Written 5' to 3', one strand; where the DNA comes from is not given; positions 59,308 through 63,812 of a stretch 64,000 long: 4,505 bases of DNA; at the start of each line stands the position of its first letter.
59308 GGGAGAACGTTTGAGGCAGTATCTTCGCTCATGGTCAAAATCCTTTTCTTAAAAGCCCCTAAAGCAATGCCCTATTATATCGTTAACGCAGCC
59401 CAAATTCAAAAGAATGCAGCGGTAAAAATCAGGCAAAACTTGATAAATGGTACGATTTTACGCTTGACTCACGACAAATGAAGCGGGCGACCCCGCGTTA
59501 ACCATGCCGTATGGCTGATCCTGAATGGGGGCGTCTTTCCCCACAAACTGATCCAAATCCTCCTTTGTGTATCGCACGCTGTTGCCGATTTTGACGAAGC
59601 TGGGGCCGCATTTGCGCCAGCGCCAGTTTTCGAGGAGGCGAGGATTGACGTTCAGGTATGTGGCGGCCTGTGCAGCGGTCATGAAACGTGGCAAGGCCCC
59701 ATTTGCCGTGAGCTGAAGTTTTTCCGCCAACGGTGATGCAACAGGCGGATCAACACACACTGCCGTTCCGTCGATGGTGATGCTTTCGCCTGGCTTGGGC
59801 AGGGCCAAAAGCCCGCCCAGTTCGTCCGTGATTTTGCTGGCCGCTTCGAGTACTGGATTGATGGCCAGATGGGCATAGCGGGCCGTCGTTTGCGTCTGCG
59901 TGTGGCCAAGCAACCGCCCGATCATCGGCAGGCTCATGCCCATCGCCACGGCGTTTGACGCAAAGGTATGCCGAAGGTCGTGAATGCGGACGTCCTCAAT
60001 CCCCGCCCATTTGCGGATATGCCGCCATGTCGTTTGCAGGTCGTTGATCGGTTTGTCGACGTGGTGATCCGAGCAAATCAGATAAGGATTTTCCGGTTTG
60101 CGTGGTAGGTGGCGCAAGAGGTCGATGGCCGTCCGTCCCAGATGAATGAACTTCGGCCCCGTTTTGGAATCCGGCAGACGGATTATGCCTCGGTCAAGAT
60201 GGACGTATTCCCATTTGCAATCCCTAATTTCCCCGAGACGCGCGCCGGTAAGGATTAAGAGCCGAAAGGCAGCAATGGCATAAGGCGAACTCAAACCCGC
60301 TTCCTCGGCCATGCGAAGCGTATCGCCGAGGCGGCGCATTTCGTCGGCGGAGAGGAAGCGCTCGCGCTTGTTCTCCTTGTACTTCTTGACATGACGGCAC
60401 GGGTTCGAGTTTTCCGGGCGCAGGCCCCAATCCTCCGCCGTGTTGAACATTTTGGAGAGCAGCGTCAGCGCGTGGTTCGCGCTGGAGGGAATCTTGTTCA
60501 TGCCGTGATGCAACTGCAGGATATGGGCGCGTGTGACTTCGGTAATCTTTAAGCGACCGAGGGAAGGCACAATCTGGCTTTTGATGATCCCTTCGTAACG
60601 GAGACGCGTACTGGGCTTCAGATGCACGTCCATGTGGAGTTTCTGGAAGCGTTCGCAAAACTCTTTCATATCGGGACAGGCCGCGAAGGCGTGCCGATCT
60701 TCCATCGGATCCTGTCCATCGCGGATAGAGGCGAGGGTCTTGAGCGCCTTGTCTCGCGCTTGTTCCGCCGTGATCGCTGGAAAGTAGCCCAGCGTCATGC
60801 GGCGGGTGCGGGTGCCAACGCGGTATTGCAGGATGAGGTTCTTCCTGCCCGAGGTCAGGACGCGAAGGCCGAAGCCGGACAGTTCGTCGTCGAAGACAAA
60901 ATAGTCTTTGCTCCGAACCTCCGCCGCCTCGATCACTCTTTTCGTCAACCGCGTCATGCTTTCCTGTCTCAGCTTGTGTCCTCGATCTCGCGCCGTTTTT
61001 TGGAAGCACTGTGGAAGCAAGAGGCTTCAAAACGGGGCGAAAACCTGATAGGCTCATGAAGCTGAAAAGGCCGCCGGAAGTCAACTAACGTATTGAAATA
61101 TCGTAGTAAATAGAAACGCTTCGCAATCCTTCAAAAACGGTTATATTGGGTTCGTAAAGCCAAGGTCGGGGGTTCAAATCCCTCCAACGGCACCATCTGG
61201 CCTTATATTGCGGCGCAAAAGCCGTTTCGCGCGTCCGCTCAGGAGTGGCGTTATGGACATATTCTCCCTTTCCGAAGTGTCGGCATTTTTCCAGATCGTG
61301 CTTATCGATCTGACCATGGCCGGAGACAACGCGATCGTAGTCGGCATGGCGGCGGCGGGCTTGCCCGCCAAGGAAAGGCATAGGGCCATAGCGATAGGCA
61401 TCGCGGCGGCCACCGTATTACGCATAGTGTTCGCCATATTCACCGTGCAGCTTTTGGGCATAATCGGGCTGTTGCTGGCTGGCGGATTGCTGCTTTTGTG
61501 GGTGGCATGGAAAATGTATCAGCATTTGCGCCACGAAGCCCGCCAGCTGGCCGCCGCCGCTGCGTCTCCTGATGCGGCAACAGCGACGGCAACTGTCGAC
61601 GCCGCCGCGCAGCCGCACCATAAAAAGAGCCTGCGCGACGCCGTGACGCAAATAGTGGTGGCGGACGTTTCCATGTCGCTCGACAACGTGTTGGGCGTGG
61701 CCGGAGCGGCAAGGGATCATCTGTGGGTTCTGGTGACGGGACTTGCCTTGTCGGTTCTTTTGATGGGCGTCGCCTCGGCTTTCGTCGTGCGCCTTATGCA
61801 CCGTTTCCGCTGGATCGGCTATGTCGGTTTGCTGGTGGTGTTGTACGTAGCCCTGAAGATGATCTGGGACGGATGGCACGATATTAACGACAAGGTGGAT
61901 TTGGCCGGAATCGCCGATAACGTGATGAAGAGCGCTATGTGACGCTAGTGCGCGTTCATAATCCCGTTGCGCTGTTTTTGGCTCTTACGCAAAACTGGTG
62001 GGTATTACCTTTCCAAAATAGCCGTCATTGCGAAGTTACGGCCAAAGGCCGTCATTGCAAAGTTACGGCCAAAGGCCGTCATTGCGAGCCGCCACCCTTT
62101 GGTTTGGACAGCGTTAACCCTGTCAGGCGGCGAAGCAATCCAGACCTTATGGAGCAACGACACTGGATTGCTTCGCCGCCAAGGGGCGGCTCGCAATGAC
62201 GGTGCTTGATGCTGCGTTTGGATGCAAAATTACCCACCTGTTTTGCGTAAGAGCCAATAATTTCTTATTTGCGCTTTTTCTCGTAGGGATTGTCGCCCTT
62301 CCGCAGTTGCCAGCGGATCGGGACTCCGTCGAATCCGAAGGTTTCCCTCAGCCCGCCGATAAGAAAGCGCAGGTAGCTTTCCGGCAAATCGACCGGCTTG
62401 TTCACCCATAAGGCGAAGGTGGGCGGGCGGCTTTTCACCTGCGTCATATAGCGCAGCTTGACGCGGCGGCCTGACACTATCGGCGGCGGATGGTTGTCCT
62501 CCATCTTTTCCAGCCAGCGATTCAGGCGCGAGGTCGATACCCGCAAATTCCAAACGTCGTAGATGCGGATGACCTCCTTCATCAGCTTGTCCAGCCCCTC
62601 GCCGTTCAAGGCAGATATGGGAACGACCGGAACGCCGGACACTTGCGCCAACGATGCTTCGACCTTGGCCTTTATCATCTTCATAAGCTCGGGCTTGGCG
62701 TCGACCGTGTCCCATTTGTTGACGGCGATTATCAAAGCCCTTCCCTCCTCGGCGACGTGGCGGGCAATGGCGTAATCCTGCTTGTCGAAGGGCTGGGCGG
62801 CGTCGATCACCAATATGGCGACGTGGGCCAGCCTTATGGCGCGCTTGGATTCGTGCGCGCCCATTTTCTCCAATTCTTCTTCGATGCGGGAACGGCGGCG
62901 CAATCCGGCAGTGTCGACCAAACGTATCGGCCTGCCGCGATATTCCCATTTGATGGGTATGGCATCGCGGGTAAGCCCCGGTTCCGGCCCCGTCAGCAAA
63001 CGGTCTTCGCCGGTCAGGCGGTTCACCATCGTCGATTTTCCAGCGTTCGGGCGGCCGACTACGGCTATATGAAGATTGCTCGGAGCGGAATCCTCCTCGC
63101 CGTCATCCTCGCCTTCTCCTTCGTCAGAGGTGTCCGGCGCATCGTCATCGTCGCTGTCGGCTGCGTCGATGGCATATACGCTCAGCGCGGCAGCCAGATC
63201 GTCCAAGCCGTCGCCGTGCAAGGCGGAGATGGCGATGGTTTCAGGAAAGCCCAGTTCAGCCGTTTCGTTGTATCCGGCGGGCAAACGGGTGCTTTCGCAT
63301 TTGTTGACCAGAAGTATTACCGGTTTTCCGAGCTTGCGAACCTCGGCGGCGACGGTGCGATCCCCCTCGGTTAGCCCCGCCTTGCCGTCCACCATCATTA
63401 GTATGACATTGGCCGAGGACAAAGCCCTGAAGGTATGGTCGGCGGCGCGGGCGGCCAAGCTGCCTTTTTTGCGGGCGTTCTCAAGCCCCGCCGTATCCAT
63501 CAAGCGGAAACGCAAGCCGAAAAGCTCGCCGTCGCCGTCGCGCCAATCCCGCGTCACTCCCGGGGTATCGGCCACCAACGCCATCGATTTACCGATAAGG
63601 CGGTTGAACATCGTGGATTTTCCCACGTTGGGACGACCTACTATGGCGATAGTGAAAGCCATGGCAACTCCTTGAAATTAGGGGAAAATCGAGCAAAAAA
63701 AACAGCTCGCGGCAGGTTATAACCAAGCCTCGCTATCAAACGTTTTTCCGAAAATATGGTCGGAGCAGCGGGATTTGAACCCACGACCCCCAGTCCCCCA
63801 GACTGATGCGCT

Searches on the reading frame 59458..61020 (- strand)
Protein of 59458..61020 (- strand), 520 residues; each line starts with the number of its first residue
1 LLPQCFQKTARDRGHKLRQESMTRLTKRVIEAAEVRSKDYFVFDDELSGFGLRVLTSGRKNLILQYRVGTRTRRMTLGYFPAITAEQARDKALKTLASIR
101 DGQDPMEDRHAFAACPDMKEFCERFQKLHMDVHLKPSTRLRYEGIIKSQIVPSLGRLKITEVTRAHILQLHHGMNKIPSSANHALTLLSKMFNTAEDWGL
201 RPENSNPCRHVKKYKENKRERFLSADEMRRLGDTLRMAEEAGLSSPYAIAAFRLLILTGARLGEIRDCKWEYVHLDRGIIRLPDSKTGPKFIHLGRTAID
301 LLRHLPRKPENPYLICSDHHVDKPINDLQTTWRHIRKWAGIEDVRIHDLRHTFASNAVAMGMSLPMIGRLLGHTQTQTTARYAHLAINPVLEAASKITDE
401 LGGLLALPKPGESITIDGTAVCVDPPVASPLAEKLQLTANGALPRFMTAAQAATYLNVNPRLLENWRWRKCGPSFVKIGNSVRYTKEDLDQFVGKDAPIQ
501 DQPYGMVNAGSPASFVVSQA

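Call 53: search_protein_families(library=pfam, proteins=[window:59458-61020:-], max_evalue=0.001)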
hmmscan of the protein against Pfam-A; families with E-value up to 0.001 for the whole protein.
window:59458-61020:- (520 aa): 4 families
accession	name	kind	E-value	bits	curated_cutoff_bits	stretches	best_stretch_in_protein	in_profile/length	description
PF00589.27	Phage_integrase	-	1.3e-24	87.3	27.1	1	222-386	2-169/172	Phage integrase family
PF13356.12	Arm-DNA-bind_3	-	1.4e-16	60.8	27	1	25-110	1-81/83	Arm DNA-binding domain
PF14659.12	Phage_int_SAM_3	-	4.1e-09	37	22.6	1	119-171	3-54/58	Phage integrase, N-terminal SAM-like domain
PF12728.13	HTH_17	-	1.3e-07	32.2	27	1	446-493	1-47/51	Helix-turn-helix domain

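Call 54: search_protein_families(library=ncbifam, proteins=[window:59458-61020:-], max_evalue=0.00001)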
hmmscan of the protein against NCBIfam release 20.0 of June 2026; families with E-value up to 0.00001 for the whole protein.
window:59458-61020:- (520 aa): 7 families
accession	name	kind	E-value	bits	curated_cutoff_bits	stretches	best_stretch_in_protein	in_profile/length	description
NF040815.2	recomb_XerA_Arch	equivalog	1.4e-23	83.9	220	1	180-388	60-257/263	site-specific tyrosine recombinase/integron integrase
TIGR02225.1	recomb_XerD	equivalog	2.5e-15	56.6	329.6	1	158-388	37-277/290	site-specific tyrosine recombinase XerD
TIGR02224.1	recomb_XerC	equivalog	3.1e-14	53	335.15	1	163-388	49-280/295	tyrosine recombinase XerC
NF001399.0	PRK00283.1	subfamily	9.3e-13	48.1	279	1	159-388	48-286/300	tyrosine recombinase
TIGR02249.1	integrase_gron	subfamily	1.2e-09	37.9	265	1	318-385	234-300/315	integron integrase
NF003462.0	PRK05084.1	equivalog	2.2e-07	29.9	267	1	344-397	303-356/360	tyrosine recombinase XerS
NF007246.0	PRK09692.1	domain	2.8e-06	26.2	434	1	24-373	7-363/413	integrase domain-containing protein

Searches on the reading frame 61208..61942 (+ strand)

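Call 53: search_protein_families(library=pfam, proteins=[window:61208-61942:+], max_evalue=0.001)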
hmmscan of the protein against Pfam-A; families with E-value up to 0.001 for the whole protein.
window:61208-61942:+ (244 aa): 1 family
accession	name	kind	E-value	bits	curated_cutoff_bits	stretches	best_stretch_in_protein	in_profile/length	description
PF03741.22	TerC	-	1.7e-44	152.1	27.8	1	28-221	1-177/178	Integral membrane protein TerC family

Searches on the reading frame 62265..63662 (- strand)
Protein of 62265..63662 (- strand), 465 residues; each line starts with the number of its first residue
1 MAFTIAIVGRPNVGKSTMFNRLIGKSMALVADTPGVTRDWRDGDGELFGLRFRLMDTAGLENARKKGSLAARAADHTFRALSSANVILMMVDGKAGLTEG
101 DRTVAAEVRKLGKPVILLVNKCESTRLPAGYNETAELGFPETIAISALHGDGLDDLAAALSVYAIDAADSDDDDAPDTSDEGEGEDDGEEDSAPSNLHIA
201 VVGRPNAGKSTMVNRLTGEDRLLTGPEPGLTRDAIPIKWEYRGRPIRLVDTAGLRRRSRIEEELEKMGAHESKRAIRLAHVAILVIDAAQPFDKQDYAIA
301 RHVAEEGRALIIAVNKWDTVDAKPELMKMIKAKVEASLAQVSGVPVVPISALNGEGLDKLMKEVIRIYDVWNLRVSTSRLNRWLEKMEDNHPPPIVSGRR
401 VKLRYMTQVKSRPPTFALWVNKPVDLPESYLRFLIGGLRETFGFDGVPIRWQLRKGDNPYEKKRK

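Call 53: search_protein_families(library=pfam, proteins=[window:62265-63662:-], max_evalue=0.001)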
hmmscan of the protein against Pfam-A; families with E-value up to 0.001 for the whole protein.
window:62265-63662:- (465 aa): 17 families
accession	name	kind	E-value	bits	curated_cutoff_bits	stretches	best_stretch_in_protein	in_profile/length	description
PF01926.29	MMR_HSR1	-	8.8e-54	180.9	21.9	2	4-121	1-113/113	50S ribosome-binding GTPase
PF14714.11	KH_dom-like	-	9.6e-32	109.6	27.3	1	374-454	1-81/81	KH-domain-like of EngA bacterial GTPase enzymes, C-terminal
PF02421.24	FeoB_N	-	2e-28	99.3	27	2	198-363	2-155/156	Ferrous iron transport protein B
PF00009.33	GTP_EFTU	-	3.1e-25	89.3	26.5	1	198-367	5-185/188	Elongation factor Tu GTP binding domain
PF00350.29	Dynamin_N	-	1.3e-16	61.6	27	1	199-237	1-38/168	Dynamin family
PF04548.22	AIG1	-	5.8e-10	39.3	27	1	198-303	2-107/212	AIG1 family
PF03193.22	RsgA_GTPase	-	1.2e-08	35.5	30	0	302-363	48-103/174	RsgA GTPase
PF03308.22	MeaB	-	1.2e-07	31.5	23.1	0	309-371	173-238/273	Methylmalonyl Co-A mutase-associated GTPase MeaB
PF00071.28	Ras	-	3.3e-07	30.5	21.6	0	199-366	2-158/162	Ras family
PF08477.19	Roc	-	1.2e-06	29.2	27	0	5-71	2-77/119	Ras of Complex, Roc, domain of DAPkinase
PF00025.27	Arf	-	1.4e-06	28.3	22.3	0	196-233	14-51/174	ADP-ribosylation factor family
PF09439.16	SRPRB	-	7.2e-05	22.7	25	0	199-341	6-141/178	Signal recognition particle receptor beta subunit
PF13401.12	AAA_22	-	0.00013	22.7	27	0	197-295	6-99/130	AAA domain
PF19275.4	HflX_C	-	0.00041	20.8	26.4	0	346-365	12-31/102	HflX C-terminal domain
PF19993.5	DO-GTPase2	-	0.00059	20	27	0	199-213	3-17/226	Double-GTPase 2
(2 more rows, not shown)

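Call 54: search_protein_families(library=ncbifam, proteins=[window:62265-63662:-], max_evalue=0.00001)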
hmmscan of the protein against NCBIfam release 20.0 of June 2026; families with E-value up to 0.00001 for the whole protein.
window:62265-63662:- (465 aa): 31 families (the best 25 are shown)
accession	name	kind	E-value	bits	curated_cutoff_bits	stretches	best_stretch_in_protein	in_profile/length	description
TIGR03594.1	GTPase_EngA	equivalog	5.1e-150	500.3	306.7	1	4-453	2-431/432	ribosome biogenesis GTPase Der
NF002828.0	PRK03003.1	equivalog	3.9e-101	339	631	1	4-458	42-471/477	ribosome biogenesis GTPase Der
NF007071.0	PRK09518.1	equivalog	7.4e-94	315.6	953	1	4-454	273-698/706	bifunctional cytidylate kinase/GTPase Der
TIGR00231.1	small_GTP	domain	2.3e-52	177.1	42.5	2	198-364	5-162/164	GTP-binding protein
NF003661.0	PRK05291.1-3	equivalog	1.1e-49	170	380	2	196-365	216-367/448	tRNA uridine-5-carboxymethylaminomethyl(34) synthesis GTPase MnmE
NF000908.1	PRK00089.1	equivalog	1.1e-49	169.4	237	2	198-366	5-165/291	GTPase Era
TIGR00450.1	mnmE_trmE_thdF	equivalog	5e-49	167.6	252.6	2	196-332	209-341/446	tRNA uridine-5-carboxymethylaminomethyl(34) synthesis GTPase MnmE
TIGR03918.1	GTP_HydF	equivalog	2.5e-44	151.7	325.55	2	3-163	8-166/392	[FeFe] hydrogenase H-cluster maturation GTPase HydF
TIGR00436.1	era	equivalog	6.7e-38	130.6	116.25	2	4-162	2-161/270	GTPase Era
TIGR03596.1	GTPase_YlqF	equivalog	5.1e-27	94.9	208.2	2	3-59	119-172/276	ribosome biogenesis GTPase YlqF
TIGR03598.1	GTPase_YsxC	equivalog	3.7e-26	91.9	124.45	2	196-364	18-185/186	ribosome biogenesis GTP-binding protein YihA/YsxC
TIGR00437.1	feoB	equivalog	7.5e-26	91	315.65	2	203-385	1-170/594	ferrous iron transport protein B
NF003255.0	PRK04213.1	equivalog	2.6e-20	72.6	164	1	193-365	6-189/204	GTP-binding protein EngB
TIGR03156.1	GTP_HflX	equivalog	3.8e-19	68.8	216.75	2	3-161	190-348/351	GTPase HflX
NF007105.0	PRK09554.1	equivalog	1.1e-15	56.9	683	1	196-365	3-164/772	Fe(2+) transporter permease subunit FeoB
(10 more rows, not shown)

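Call 59: list_cluster_members(proteins=[P0001, P0121, window:62265-63662:-, window:4530-6299:-])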
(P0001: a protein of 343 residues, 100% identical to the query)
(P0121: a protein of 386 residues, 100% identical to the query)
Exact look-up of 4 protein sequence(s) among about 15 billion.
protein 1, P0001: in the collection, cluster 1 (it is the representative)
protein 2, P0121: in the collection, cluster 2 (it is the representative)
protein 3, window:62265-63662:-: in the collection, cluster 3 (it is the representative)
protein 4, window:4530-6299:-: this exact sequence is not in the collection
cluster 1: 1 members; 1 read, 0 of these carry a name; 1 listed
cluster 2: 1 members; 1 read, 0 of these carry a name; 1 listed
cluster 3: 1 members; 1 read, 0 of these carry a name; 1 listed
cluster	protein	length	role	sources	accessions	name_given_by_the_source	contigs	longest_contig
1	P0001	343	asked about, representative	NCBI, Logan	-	-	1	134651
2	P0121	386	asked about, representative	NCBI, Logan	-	-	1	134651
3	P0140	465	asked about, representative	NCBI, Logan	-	-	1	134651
